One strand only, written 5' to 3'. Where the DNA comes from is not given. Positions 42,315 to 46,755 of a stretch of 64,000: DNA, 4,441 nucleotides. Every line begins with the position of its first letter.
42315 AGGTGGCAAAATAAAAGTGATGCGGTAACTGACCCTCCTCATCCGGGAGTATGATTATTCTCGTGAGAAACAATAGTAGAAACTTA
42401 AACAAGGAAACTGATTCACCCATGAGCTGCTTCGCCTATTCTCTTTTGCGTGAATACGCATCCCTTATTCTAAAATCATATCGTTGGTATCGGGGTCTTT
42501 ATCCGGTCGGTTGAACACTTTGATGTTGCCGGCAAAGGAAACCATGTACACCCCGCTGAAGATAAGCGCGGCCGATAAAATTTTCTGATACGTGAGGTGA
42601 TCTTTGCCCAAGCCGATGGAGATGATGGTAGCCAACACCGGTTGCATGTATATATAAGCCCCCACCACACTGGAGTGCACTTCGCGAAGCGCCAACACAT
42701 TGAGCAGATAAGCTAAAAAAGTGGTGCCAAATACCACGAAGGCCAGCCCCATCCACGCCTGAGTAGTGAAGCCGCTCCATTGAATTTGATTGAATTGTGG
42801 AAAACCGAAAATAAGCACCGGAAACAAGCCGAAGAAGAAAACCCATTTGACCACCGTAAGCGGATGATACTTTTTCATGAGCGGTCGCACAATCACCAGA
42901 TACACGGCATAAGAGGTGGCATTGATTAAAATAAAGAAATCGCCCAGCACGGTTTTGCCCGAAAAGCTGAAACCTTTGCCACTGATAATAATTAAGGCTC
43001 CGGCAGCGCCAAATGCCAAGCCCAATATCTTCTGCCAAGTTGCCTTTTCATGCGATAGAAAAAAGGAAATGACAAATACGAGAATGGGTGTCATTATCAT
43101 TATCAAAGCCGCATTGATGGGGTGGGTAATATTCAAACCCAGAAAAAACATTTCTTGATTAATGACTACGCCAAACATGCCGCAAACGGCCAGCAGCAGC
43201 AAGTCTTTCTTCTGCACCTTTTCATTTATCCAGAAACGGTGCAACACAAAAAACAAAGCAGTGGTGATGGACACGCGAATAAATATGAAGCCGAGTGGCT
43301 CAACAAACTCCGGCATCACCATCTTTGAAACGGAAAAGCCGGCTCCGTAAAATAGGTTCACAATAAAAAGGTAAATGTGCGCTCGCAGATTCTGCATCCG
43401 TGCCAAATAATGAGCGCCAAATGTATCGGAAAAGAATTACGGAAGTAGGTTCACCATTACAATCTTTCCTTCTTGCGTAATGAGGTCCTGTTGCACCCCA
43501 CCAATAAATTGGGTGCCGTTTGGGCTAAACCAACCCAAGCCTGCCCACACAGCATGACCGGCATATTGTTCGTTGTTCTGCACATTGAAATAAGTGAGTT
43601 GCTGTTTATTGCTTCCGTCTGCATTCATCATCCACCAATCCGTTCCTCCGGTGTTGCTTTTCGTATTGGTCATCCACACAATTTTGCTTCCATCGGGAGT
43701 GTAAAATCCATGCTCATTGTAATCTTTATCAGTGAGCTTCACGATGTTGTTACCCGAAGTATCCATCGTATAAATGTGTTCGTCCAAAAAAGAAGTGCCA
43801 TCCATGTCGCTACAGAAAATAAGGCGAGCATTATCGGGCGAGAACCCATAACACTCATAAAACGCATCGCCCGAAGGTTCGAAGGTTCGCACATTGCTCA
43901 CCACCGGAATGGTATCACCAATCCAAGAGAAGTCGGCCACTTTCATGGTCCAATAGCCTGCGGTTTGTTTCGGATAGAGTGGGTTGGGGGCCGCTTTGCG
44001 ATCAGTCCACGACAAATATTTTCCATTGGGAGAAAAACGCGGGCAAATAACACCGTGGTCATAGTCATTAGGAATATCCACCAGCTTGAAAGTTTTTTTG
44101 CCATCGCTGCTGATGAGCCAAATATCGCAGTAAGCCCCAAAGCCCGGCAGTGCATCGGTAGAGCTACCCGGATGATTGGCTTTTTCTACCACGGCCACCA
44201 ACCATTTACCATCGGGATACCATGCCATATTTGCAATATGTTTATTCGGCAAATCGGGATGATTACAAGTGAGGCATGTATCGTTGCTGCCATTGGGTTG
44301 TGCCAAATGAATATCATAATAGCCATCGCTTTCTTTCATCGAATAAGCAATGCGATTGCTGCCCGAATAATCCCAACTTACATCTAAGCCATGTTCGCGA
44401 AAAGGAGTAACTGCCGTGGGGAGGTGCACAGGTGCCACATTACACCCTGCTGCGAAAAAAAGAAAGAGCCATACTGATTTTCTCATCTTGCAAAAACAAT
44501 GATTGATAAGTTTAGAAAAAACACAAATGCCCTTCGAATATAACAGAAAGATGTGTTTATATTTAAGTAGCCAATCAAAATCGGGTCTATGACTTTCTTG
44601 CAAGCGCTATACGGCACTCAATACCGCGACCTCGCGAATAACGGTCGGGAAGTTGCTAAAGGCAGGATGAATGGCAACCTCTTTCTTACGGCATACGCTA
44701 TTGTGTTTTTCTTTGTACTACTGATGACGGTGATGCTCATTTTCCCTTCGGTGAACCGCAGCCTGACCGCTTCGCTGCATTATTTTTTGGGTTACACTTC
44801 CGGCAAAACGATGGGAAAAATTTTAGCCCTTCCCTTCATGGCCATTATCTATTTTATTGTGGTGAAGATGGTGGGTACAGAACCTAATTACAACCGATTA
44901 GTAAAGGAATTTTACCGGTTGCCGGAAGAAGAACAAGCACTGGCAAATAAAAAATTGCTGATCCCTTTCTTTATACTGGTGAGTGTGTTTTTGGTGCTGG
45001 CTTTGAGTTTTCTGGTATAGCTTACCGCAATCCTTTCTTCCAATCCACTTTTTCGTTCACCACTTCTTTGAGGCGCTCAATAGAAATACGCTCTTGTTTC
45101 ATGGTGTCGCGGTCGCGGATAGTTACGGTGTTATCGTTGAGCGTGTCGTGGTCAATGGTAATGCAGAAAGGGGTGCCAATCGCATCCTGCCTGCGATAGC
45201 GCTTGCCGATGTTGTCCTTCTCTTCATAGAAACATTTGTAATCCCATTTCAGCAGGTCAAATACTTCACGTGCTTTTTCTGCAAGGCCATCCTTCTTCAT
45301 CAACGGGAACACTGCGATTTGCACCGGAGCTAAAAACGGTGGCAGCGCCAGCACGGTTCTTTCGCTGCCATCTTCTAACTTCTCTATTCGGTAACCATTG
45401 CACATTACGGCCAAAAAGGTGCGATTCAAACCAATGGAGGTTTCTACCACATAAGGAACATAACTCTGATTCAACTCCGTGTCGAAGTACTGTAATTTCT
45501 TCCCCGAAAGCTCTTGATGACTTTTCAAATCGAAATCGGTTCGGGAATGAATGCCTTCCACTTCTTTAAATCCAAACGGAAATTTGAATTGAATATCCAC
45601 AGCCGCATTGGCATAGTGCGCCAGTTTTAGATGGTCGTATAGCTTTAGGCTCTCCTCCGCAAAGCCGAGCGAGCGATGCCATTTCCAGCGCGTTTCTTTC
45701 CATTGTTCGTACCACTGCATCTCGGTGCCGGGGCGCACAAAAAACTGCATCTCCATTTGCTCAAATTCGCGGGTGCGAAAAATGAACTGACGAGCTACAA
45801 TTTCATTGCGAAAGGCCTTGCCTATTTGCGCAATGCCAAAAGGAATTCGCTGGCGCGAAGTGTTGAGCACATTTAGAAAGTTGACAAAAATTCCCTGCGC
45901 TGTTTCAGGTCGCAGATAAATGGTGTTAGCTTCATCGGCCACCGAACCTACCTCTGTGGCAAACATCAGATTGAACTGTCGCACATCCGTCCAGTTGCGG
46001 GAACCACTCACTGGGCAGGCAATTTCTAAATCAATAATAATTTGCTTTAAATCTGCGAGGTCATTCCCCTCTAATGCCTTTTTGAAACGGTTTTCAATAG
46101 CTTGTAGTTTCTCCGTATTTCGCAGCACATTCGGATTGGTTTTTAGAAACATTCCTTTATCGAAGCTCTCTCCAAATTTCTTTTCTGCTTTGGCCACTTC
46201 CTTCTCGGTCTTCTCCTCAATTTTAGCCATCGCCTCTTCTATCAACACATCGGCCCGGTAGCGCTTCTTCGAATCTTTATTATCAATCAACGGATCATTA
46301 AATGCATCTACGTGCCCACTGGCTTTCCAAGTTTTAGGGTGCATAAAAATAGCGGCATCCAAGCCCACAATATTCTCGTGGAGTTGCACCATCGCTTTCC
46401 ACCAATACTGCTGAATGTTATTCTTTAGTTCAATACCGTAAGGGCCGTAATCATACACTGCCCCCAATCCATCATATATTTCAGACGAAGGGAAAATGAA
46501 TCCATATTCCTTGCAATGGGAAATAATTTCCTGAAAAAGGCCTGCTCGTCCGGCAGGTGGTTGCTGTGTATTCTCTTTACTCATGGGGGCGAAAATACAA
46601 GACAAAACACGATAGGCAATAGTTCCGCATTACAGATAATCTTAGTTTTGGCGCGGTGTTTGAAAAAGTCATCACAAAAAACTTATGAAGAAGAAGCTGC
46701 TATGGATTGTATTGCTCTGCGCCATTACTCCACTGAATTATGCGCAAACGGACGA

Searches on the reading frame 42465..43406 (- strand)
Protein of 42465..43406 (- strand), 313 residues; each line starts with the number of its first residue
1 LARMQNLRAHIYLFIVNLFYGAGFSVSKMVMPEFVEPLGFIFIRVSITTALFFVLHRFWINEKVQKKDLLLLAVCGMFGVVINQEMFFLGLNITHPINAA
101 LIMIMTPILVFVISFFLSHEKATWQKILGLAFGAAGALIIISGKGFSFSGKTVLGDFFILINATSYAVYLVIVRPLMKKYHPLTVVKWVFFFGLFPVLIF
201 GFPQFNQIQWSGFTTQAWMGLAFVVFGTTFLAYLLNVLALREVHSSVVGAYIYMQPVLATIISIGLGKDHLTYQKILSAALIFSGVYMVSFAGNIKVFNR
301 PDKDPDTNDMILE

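Call 58: search_protein_families(library=pfam, proteins=[window:42465-43406:-], max_evalue=0.00001)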
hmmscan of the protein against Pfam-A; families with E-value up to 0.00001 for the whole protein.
window:42465-43406:- (313 aa): 1 family
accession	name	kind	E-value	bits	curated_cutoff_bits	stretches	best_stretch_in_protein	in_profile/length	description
PF00892.27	EamA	-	4.9e-36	124.4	28.2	2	154-290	2-134/135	EamA-like transporter family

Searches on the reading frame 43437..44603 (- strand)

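Call 58: search_protein_families(library=pfam, proteins=[window:43437-44603:-], max_evalue=0.00001)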
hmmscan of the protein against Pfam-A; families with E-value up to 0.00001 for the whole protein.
window:43437-44603:- (388 aa): 1 family
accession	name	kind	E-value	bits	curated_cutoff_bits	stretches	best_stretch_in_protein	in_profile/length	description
PF07676.18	PD40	-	4.3e-09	36.5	20.9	0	186-201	12-27/38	WD40-like Beta Propeller Repeat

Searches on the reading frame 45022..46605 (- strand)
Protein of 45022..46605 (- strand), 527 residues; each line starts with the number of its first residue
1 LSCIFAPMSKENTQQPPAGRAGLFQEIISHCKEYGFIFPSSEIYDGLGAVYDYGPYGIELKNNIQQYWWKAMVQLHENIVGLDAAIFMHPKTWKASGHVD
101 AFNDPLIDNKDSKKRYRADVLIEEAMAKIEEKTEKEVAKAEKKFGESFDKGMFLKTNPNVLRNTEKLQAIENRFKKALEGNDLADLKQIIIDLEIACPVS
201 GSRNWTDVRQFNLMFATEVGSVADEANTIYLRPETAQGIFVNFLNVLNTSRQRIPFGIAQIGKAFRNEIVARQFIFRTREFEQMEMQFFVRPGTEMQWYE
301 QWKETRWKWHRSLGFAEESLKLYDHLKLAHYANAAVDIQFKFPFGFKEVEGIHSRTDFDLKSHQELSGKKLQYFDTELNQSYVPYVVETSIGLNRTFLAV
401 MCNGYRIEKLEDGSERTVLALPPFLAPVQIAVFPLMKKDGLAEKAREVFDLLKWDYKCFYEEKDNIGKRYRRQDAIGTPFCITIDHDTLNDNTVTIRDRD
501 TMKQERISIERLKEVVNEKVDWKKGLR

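Call 7: search_protein_families(library=pfam, proteins=[window:45022-46605:-])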
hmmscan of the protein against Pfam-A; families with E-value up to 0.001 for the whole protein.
window:45022-46605:- (527 aa): 2 families
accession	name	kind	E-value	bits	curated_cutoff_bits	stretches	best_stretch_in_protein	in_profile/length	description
PF03129.25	HGTP_anticodon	-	2.9e-19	69.4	21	1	429-518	1-93/94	Anticodon binding domain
PF00587.30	tRNA-synt_2b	-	3.7e-13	50.3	29.3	1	224-401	6-176/179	tRNA synthetase class II core domain (G, H, P, S and T)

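Call 59: find_homologous_proteins(query=window:45022-46605:-, max_evalue=1e-30)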
Query window:45022-46605:- (527 aa): 8000 proteins with E <= 1e-30 among 8000 candidates; the best 120 are listed.
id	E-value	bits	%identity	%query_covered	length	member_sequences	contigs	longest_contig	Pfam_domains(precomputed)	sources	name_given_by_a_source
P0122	0.0e+0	1148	95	99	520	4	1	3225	PF03129.26,PF00587.31,PF28494.1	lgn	-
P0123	0.0e+0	1091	90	99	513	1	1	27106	PF03129.26,PF00587.31,PF28494.1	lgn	-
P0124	0.0e+0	1090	90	99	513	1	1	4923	PF03129.26,PF00587.31,PF28494.1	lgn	-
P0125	0.0e+0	1084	90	99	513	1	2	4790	PF03129.26,PF00587.31,PF28494.1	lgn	-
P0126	0.0e+0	1077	89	99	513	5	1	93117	PF03129.26,PF00587.31,PF28494.1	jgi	jgi:glycyl-tRNA synthetase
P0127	0.0e+0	1062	87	99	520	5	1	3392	PF03129.26,PF00587.31,PF28494.1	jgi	jgi:glycyl-tRNA synthetase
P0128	0.0e+0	1032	85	99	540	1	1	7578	PF03129.26,PF00587.31,PF28494.1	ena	-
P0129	0.0e+0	1032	85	99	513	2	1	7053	PF03129.26,PF00587.31,PF28494.1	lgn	-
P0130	0.0e+0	1029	84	99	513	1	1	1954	PF03129.26,PF00587.31,PF28494.1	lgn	-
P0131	0.0e+0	1028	85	98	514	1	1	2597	PF03129.26,PF00587.31,PF28494.1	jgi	jgi:glycyl-tRNA synthetase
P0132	0.0e+0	1028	85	99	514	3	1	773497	PF03129.26,PF00587.31,PF28494.1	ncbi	-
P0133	0.0e+0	1025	84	99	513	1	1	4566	PF03129.26,PF00587.31,PF28494.1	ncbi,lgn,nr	ncbi:MAG TPA: glycine--tRNA ligase [Chitinophagales bacterium]|nr:glycine--tRNA ligase [Chitinophaga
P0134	0.0e+0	1023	83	99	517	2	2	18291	PF03129.26,PF00587.31,PF28494.1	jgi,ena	-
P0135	0.0e+0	1020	84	98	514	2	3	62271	PF03129.26,PF00587.31,PF28494.1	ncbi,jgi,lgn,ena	jgi:glycyl-tRNA synthetase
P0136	0.0e+0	1018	83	99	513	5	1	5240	PF03129.26,PF00587.31,PF28494.1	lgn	-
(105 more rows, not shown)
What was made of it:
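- Host: the adjacent glycine-tRNA ligase has its best named hits in Chitinophagales MAGs, up to 84% (call 59).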
